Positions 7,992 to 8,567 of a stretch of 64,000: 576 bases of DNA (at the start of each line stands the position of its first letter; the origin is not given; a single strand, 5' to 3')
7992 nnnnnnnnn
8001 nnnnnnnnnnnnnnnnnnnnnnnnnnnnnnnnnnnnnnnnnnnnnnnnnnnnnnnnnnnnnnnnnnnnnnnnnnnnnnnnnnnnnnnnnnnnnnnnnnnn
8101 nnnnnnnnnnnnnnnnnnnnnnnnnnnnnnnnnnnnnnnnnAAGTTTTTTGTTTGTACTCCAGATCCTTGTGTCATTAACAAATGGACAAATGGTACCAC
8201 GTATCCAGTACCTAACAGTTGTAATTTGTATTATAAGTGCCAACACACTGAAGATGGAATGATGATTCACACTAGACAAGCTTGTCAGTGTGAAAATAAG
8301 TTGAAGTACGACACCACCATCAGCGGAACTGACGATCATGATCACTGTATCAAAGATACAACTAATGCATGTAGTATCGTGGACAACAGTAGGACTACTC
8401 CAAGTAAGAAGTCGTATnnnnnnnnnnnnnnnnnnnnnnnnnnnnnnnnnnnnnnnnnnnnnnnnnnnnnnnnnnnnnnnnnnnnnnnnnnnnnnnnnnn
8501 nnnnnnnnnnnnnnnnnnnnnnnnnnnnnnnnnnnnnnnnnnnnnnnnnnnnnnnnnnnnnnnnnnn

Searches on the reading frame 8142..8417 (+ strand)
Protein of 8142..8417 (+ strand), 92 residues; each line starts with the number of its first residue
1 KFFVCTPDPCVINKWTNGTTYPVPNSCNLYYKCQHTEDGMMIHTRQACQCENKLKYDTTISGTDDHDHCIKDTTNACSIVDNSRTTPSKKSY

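Call 48: search_protein_families(library=pfam, max_evalue=0.01, proteins=[window:8142-8417:+])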
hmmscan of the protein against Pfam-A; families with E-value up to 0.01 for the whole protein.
window:8142-8417:+ (92 aa): 0 families

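Call 63: search_protein_families(library=pfam, max_evalue=10, proteins=[window:8142-8417:+])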
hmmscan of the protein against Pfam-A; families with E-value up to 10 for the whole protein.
window:8142-8417:+ (92 aa): 1 family
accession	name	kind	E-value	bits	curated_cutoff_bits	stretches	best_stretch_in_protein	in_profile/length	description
PF01607.29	CBM_14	-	0.18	12.4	22.1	1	17-59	6-40/53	Chitin binding Peritrophin-A domain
